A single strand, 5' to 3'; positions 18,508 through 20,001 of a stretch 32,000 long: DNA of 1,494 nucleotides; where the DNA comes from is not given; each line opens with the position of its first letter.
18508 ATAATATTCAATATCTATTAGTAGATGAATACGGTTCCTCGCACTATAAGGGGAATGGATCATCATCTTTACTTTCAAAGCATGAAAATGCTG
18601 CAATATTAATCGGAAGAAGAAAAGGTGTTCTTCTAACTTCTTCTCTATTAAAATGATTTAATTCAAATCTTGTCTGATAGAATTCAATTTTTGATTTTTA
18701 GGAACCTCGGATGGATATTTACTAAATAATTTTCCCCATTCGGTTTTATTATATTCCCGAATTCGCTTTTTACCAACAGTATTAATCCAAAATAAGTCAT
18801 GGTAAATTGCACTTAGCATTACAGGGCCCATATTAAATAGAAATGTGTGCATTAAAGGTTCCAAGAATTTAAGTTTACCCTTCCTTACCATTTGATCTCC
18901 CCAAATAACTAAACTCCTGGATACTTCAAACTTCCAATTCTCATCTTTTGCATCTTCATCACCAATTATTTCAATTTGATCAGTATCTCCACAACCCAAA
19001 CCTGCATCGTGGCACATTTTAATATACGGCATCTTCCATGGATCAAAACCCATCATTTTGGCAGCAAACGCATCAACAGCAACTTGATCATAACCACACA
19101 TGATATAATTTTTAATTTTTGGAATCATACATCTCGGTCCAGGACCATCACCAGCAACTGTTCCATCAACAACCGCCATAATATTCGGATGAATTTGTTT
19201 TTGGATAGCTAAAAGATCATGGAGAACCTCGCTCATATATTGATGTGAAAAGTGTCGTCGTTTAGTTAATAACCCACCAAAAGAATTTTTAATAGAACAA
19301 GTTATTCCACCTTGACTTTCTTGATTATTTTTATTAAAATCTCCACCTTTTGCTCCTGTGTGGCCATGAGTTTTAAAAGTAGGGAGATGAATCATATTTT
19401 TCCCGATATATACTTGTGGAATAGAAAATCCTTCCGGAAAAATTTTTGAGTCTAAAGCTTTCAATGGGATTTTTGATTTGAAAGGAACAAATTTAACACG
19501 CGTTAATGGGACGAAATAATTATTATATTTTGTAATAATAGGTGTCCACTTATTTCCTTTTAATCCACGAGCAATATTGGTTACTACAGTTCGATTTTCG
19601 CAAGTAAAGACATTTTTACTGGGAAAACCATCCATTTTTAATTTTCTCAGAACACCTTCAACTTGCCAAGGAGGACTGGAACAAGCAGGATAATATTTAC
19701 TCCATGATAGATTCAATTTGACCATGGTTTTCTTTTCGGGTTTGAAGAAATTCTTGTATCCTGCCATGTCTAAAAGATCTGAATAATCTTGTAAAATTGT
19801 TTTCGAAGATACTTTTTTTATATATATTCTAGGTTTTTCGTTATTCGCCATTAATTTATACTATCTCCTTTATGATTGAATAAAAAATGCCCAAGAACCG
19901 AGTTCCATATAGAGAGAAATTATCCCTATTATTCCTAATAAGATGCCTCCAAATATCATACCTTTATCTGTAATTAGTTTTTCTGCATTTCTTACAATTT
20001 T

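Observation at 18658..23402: Uncharacterised three-gene operon: giant M48 membrane protease, UbiA prenyltransferase, DUF362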

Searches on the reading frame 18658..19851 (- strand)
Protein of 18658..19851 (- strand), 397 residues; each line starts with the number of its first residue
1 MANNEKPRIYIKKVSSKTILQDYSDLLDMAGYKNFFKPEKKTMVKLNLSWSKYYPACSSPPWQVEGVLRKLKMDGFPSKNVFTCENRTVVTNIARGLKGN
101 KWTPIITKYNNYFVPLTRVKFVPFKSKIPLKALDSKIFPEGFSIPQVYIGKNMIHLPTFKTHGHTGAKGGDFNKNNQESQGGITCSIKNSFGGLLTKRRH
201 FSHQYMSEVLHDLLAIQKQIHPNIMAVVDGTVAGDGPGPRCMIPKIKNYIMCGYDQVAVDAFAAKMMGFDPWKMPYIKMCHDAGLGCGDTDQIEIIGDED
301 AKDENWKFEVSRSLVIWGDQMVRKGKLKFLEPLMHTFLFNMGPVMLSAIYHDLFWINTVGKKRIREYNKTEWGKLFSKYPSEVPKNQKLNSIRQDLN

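Call 4: search_protein_families(library=pfam, proteins=[window:18658-19851:-], max_evalue=0.01)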
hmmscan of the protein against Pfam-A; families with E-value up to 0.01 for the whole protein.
window:18658-19851:- (397 aa): 1 family
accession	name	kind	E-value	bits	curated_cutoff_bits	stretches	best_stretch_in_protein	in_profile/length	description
PF04015.17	DUF362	-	1.1e-17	65.2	24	2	179-264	112-199/200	Domain of unknown function (DUF362)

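Call 5: search_protein_families(library=ncbifam, proteins=[window:18658-19851:-], max_evalue=0.01)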
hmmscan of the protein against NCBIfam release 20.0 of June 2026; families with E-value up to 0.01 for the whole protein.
window:18658-19851:- (397 aa): 1 family
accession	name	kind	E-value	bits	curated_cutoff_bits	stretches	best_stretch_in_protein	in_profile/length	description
NF052623.1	Npun_F2552_fam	equivalog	1.5e-05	24.6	500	1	178-307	147-280/314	Npun_F2552 family protein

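Call 7: search_solved_structures(query=window:18658-19851:-, max_evalue=1, show_alignments=2)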
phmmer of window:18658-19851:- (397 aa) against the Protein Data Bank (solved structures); distinct sequences matched with E-value up to 1: 0.

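Call 22: find_homologous_proteins(query=window:18658-19851:-, max_evalue=0.00001)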
Query window:18658-19851:- (397 aa): 7923 proteins with E <= 0.00001 among 8000 candidates; the best 120 are listed.
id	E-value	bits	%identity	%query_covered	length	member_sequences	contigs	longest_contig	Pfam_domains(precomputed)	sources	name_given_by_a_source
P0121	2.6e-267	904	97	99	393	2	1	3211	PF04015.18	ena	-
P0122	8.4e-267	903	96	99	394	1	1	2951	PF04015.18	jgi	-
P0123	2.6e-266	901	96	100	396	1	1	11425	PF04015.18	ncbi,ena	-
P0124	1.1e-261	886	95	99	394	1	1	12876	PF04015.18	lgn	-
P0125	1.0e-258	876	93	99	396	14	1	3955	PF04015.18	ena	-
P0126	5.9e-228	775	80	99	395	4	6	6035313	PF04015.18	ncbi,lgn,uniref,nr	ncbi:hypothetical protein NEF87_003591 [Candidatus Lokiarchaeum ossiferum]|uniref:DUF362 domain-cont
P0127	3.2e-222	756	78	99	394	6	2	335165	PF04015.18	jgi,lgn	jgi:uncharacterized protein (DUF362 family)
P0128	6.7e-221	752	78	98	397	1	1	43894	PF04015.18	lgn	-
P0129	1.6e-217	740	76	99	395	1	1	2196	PF04015.18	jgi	jgi:hypothetical protein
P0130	1.0e-216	738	77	98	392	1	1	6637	PF04015.18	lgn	-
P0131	2.5e-215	733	76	99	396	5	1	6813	PF04015.18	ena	-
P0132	3.4e-214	729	76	99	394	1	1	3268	PF04015.18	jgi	jgi:hypothetical protein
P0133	1.1e-213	728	76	99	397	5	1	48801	PF04015.18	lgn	-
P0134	1.2e-212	724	76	99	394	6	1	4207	PF04015.18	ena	-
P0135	8.5e-212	722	76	98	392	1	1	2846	PF04015.18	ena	-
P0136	2.5e-210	717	74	99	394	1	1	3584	PF04015.18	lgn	-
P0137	4.2e-209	713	75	98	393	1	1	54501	PF04015.18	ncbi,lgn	-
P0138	4.2e-209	713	76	98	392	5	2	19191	PF04015.18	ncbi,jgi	ncbi:MAG: DUF362 domain-containing protein [Candidatus Helarchaeota archaeon]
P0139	1.7e-208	711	75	99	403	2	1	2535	PF04015.18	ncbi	ncbi:MAG: DUF362 domain-containing protein [Candidatus Helarchaeota archaeon]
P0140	2.2e-208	710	76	98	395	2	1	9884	PF04015.18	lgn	-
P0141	2.6e-208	710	75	98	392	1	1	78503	PF04015.18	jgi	jgi:uncharacterized protein (DUF362 family)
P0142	7.0e-208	709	75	98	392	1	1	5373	PF04015.18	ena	-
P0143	1.8e-206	704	73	98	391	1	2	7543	PF04015.18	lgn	-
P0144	4.7e-206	703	76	98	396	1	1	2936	PF04015.18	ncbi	-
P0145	5.8e-206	702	75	98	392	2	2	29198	PF04015.18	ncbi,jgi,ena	ncbi:MAG: DUF362 domain-containing protein [Candidatus Helarchaeota archaeon]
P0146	5.0e-205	699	74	98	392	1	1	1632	PF04015.18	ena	-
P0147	1.3e-204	698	74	99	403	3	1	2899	PF04015.18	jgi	-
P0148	2.9e-204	697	74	98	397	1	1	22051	PF04015.18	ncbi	ncbi:MAG: DUF362 domain-containing protein [Promethearchaeota archaeon]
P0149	1.7e-203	694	74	98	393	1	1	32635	PF04015.18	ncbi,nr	ncbi:MAG: DUF362 domain-containing protein [Candidatus Lokiarchaeota archaeon]|nr:DUF362 domain-cont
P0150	2.1e-203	694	73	99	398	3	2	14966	PF04015.18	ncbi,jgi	ncbi:MAG: DUF362 domain-containing protein [Promethearchaeota archaeon]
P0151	2.1e-200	684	72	98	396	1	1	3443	PF04015.18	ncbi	-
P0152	7.5e-200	682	72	99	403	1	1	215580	PF04015.18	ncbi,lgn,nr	ncbi:MAG: DUF362 domain-containing protein [Candidatus Lokiarchaeota archaeon]|nr:DUF362 domain-cont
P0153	1.6e-199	681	73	98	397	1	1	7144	PF04015.18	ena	-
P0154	1.0e-198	679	72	99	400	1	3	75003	PF04015.18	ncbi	ncbi:MAG: DUF362 domain-containing protein [Promethearchaeota archaeon]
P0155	3.6e-196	670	71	99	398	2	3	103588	PF04015.18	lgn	-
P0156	1.8e-194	665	70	98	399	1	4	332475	PF04015.18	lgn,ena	-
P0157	3.5e-194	664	70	98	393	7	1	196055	PF04015.18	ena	-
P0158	1.8e-193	661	69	99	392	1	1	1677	PF04015.18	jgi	jgi:uncharacterized protein (DUF362 family)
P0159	8.5e-193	659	71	99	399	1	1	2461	PF04015.18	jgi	-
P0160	2.0e-192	658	70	98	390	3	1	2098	PF04015.18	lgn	-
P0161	2.9e-192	657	70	99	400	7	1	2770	PF04015.18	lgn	-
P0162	4.8e-192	657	69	97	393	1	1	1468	PF04015.18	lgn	-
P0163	2.2e-189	648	69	96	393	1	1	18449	PF04015.18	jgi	jgi:uncharacterized protein (DUF362 family)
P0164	7.7e-189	646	67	99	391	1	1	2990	PF04015.18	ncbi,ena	-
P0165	1.3e-187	642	69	98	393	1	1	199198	PF04015.18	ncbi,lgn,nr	ncbi:MAG: DUF362 domain-containing protein [Candidatus Lokiarchaeota archaeon]|nr:DUF362 domain-cont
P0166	1.3e-181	622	67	98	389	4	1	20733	PF04015.18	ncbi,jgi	jgi:uncharacterized protein (DUF362 family)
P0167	1.3e-173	596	65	96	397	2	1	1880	PF04015.18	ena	-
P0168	1.3e-172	593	63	98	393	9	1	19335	PF04015.18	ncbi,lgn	-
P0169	1.6e-172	592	65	95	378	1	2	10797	PF04015.18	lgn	-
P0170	5.8e-172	590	65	96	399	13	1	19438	PF04015.18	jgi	-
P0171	1.7e-171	589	64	95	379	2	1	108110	PF04015.18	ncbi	ncbi:MAG: hypothetical protein Kow0069_18700 [Promethearchaeota archaeon]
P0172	2.1e-171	589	65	96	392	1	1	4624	PF04015.18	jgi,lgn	-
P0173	3.0e-171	588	64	95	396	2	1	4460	PF04015.18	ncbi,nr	ncbi:MAG TPA: DUF362 domain-containing protein [Candidatus Lokiarchaeia archaeon]|nr:DUF362 domain-c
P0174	5.4e-171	587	64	96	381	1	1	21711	PF04015.18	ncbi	ncbi:MAG: DUF362 domain-containing protein [Promethearchaeota archaeon]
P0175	6.8e-171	587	64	98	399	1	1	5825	PF04015.18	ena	-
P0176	1.7e-170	586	64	95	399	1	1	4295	PF04015.18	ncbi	-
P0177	1.7e-170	586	64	96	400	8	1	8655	PF04015.18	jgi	-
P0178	3.2e-170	585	64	96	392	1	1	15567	PF04015.18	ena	-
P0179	6.9e-170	584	65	96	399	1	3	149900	PF04015.18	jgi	-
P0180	8.0e-170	583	64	95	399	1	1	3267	PF04015.18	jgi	jgi:hypothetical protein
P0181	9.0e-170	583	64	96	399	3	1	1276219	PF04015.18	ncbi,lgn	-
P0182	9.8e-170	583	65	96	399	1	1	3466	PF04015.18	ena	-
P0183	1.1e-169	583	64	96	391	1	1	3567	PF04015.18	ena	-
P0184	1.3e-169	583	63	96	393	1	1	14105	PF04015.18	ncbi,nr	ncbi:MAG: hypothetical protein RBG13Loki_0256 [Promethearchaeota archaeon CR_4]|nr:MAG: hypothetical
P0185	2.1e-169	582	65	96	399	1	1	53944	PF04015.18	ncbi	ncbi:MAG: DUF362 domain-containing protein [Promethearchaeia archaeon]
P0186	4.0e-169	581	65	94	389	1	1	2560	PF04015.18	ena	-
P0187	4.0e-169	581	63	96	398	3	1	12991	PF04015.18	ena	-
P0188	4.5e-169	581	64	96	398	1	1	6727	PF04015.18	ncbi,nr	ncbi:MAG: DUF362 domain-containing protein, partial [Candidatus Lokiarchaeota archaeon]|nr:DUF362 do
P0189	4.7e-169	581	64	96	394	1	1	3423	PF04015.18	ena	-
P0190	1.1e-168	580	64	96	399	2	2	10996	PF04015.18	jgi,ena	-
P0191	1.2e-168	580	65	96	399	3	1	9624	PF04015.18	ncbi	-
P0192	1.2e-168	579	65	94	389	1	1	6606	PF04015.18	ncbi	ncbi:MAG: DUF362 domain-containing protein [Candidatus Hermodarchaeota archaeon]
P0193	1.9e-168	579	63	96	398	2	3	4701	PF04015.18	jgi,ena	-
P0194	3.1e-168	578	66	95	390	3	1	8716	PF04015.18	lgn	-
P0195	3.4e-168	578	65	96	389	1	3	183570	PF04015.18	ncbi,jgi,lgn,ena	-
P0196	6.0e-168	577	65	96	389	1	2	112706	PF04015.18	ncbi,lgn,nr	ncbi:MAG: DUF362 domain-containing protein [Candidatus Lokiarchaeota archaeon]|nr:DUF362 domain-cont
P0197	7.0e-168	577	65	95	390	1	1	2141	PF04015.18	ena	-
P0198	9.3e-168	577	65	94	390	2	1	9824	PF04015.18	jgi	jgi:hypothetical protein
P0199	1.2e-167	576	63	96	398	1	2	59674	PF04015.18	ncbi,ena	-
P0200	1.2e-167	576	64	95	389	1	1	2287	PF04015.18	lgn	-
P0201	1.3e-167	576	64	95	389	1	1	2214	PF04015.18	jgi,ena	-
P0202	1.7e-167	576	63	96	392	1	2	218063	PF04015.18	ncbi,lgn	-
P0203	1.9e-167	575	64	94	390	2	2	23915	PF04015.18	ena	-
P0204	2.1e-167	575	63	97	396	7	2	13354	PF04015.18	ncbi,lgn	ncbi:MAG: DUF362 domain-containing protein [Promethearchaeia archaeon]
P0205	3.8e-167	575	64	95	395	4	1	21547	PF04015.18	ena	-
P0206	4.6e-167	574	63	96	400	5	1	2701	PF04015.18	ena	-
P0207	5.9e-167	574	64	96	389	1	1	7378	PF04015.18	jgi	-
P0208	7.7e-167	574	64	94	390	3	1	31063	PF04015.18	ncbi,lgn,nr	ncbi:MAG: DUF362 domain-containing protein [Candidatus Lokiarchaeota archaeon]|nr:DUF362 domain-cont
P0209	1.4e-166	573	63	95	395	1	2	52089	PF04015.18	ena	-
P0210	1.9e-166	572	63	95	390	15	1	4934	PF04015.18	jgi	-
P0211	2.5e-166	572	63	94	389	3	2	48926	PF04015.18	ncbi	ncbi:MAG: DUF362 domain-containing protein [Promethearchaeota archaeon]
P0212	2.6e-166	572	64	95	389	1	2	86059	PF04015.18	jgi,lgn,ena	-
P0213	2.6e-166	572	65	96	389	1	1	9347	PF04015.18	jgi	jgi:uncharacterized protein (DUF362 family)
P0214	3.6e-166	571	63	95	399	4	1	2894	PF04015.18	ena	-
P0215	4.0e-166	571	63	96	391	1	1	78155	PF04015.18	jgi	jgi:hypothetical protein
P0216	4.9e-166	571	63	95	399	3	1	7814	PF04015.18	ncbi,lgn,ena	-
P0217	5.1e-166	571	61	95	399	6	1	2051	PF04015.18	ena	-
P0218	6.2e-166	571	65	94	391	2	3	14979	PF04015.18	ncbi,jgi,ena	ncbi:MAG: DUF362 domain-containing protein [Promethearchaeota archaeon]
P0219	6.8e-166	570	63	96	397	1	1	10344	PF04015.18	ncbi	-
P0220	9.1e-166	570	64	95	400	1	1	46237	PF04015.18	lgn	-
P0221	1.1e-165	570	63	95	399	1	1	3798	PF04015.18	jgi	jgi:uncharacterized protein (DUF362 family)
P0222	1.9e-165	569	62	96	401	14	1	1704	PF04015.18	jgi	-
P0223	2.7e-165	568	63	95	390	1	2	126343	PF04015.18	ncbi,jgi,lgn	-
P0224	2.8e-165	568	63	95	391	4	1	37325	PF04015.18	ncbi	ncbi:MAG: DUF362 domain-containing protein [Promethearchaeota archaeon]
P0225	3.2e-165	568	64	94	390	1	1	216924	PF04015.18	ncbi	ncbi:MAG: DUF362 domain-containing protein [Promethearchaeota archaeon]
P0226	3.5e-165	568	62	96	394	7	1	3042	PF04015.18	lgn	-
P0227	3.5e-165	568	65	95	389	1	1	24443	PF04015.18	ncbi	-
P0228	3.7e-165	568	63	95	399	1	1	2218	PF04015.18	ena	-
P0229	4.5e-165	568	63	95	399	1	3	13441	PF04015.18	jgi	jgi:hypothetical protein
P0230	4.8e-165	568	64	94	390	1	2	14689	PF04015.18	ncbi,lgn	ncbi:MAG: DUF362 domain-containing protein [Promethearchaeota archaeon]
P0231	4.8e-165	568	63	96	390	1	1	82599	PF04015.18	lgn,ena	-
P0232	5.2e-165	567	63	95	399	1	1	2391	PF04015.18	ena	-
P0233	6.5e-165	567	62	96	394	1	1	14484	PF04015.18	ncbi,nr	ncbi:MAG: DUF362 domain-containing protein [Promethearchaeota archaeon]|nr:MAG: DUF362 domain-contai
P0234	7.4e-165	567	62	94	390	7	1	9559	PF04015.18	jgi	-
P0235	8.0e-165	567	63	95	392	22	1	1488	PF04015.18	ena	-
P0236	8.6e-165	567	63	95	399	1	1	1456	PF04015.18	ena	-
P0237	1.0e-164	566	63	96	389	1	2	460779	PF04015.18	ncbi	ncbi:MAG: DUF362 domain-containing protein [Promethearchaeota archaeon]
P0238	1.3e-164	566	62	96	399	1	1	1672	PF04015.18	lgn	-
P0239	1.7e-164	566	62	96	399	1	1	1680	PF04015.18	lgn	-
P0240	1.7e-164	566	63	94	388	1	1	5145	PF04015.18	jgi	jgi:hypothetical protein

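Call 35: predict_structure(alignment_id=A3)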
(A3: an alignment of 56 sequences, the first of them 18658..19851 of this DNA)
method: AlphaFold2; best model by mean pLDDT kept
length: 397 residues; sequences in the alignment: 56
mean_pLDDT: 84.9   pTM: 0.88
mean pLDDT of the five models: 84.9, 83.0, 82.5, 81.5, 78.4
residues with pLDDT >= 90: 199; 70-90: 137; 50-70: 58; < 50: 3
segments of 3 or more residues with pLDDT < 50: 1-3
pLDDT, mean of each block of 10 residues (from residue 1): 70 97 98 96 88 71 98 95 80 83 95 88 92 90 89 93 69 75 77 66 85 93 95 77 87 96 93 91 94 93 87 69 77 65 63 75 87 94 89 72
secondary structure, 60 per line:
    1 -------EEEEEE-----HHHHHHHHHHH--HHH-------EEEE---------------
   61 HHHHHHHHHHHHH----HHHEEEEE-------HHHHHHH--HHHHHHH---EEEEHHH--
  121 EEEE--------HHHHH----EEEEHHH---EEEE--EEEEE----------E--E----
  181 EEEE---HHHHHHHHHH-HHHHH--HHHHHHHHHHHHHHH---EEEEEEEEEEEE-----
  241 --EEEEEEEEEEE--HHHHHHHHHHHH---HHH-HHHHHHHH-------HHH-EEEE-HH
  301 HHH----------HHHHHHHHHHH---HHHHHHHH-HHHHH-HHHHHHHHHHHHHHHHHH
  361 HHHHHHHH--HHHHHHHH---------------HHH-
elements in order: E8-13 H19-29 E42-45 H61-73 E81-85 H93-99 H102-108 E112-115 E121-124 H133-137 E142-145 E152-155 E158-162 E181-184 H188-197 H199-203 H206-220 E224-235 E243-253 H256-267 H275-282 E294-297 H299-303 H314-324 H328-335 H337-341 H343-368 H371-378

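Call 39: fold_search(model_id=the predicted structure, library=pdb)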
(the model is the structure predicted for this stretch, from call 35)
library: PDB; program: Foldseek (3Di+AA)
matches with E <= 10: 748; with E <= 0.001: 3
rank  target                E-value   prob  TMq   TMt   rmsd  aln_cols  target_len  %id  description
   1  9eia_A                5.7e-04  1.00  0.32  0.30   8.9       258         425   13  A broad-substrate spectrum lactate racemase A from Isosphaera pallida in complex with copurified D-lactate (released 2025-01-29)
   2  4nar                  8.3e-04  1.00  0.36  0.34   5.8       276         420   11  Crystal Structure of the Q9WYS3 protein from Thermotoga maritima. Northeast Structural Genomics Consortium Target VR152 (released 2013-11-06)
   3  9eid                  9.9e-04  0.99  0.34  0.32   8.7       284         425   12  A broad-substrate spectrum lactate racemase A from Isosphaera pallida in complex with D-2-Hydroxybutyrate (released 2025-01-29)
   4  9q3j_G                1.3e-03  1.00  0.34  0.30   9.0       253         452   12  Structures of LarA-like nickel-pincer nucleotide cofactor-utilizing enzyme with a single catalytic histidine residue f (released 2025-09-17)
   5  9q3j_H                5.6e-03  0.99  0.34  0.31   5.9       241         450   10  Structures of LarA-like nickel-pincer nucleotide cofactor-utilizing enzyme with a single catalytic histidine residue f (released 2025-09-17)
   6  8uzd_A                6.3e-03  0.44  0.23  0.27  17.4       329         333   10  The structure of IpCS3, a theobromine methyltransferase from Yerba Mate (released 2024-01-10)
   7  9q3j_A                8.0e-03  0.96  0.35  0.32   9.9       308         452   12  Structures of LarA-like nickel-pincer nucleotide cofactor-utilizing enzyme with a single catalytic histidine residue f (released 2025-09-17)
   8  9q3j_E                1.1e-02  0.98  0.34  0.31   8.7       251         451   10  Structures of LarA-like nickel-pincer nucleotide cofactor-utilizing enzyme with a single catalytic histidine residue f (released 2025-09-17)
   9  9q3k_A                1.6e-02  0.93  0.33  0.28   5.9       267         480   10  Structure of LarA-like nickel-pincer nucleotide cofactor-utilizing enzyme with a single catalytic histidine residue fr (released 2025-09-24)
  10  2efj                  3.5e-02  0.33  0.25  0.28  16.0       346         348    8  The structure of 1,7 dimethylxanthine methyltransferase (released 2007-05-01)
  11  2h00_B                3.5e-02  0.25  0.19  0.30  11.2       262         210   10  Human methyltransferase 10 domain containing protein (released 2006-06-13)
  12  4lma_A                5.1e-02  0.72  0.15  0.18   5.6       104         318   10  Crystal structure analysis of O-acetylserine sulfhydrylase CysK1 from Microcystis aeruginosa 7806 (released 2014-06-04)
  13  5udq_A                6.1e-02  0.75  0.15  0.22   4.2        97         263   11  LarE, a sulfur transferase involved in synthesis of the cofactor for lactate racemase, apo form (released 2017-08-23)
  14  8uzd_B                6.1e-02  0.13  0.20  0.23  17.4       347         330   10  The structure of IpCS3, a theobromine methyltransferase from Yerba Mate (released 2024-01-10)
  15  3p52_B                6.5e-02  0.47  0.14  0.22   5.2        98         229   13  NH3-dependent NAD synthetase from Campylobacter jejuni subsp. jejuni NCTC 11168 in complex with the nitrate ion (released 2010-10-27)
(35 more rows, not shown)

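Call 40: search_solved_structures(query=A3, max_evalue=10, show_alignments=5)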
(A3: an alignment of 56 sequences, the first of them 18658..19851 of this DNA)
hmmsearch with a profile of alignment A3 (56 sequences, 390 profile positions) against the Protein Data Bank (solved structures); distinct sequences matched with E-value up to 10: 3.
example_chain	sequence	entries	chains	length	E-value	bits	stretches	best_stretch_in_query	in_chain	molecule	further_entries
4s3h_A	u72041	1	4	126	0.29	13.2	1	161-232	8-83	Mdb1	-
8gqm_A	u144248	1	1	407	0.65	12.1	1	249-296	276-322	Thiolase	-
8gqf_A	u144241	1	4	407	0.65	12.1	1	249-296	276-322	Thiolase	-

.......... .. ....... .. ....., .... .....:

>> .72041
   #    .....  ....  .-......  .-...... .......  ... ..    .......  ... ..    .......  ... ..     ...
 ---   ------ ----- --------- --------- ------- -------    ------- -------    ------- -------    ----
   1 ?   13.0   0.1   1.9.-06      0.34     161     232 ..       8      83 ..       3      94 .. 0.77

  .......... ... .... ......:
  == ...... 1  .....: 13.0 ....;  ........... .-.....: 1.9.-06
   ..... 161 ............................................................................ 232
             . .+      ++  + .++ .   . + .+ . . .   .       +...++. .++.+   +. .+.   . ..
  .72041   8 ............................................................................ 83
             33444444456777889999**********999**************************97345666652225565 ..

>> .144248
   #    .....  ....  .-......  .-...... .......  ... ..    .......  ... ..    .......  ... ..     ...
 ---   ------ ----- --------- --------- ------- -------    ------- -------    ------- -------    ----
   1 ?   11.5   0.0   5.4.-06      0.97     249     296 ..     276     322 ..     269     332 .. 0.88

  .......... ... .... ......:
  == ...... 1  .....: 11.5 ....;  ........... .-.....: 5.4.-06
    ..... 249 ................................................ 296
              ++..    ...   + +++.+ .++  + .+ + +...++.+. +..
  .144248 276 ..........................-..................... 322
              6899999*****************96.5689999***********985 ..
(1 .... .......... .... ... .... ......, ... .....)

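Call 75: search_protein_families(library=pfam, alignment_id=A3, max_evalue=10)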
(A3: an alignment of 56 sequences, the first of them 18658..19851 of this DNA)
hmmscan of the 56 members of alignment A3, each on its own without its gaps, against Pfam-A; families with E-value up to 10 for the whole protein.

A. member 1, window:18658-19851:- (397 aa): 1 family
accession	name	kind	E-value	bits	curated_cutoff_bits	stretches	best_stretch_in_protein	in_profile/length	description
PF04015.17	DUF362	-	1.1e-17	65.2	24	2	179-264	112-199/200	Domain of unknown function (DUF362)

B. families by the number of members that match (of 56 scanned): 4 families
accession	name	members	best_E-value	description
PF04015.17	DUF362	56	4.5e-21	Domain of unknown function (DUF362)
PF15036.11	IL34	1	0.068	Interleukin 34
PF15181.11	SMRP1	1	0.17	Spermatid-specific manchette-related protein 1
PF19227.5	Salyut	1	0.21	Salyut domain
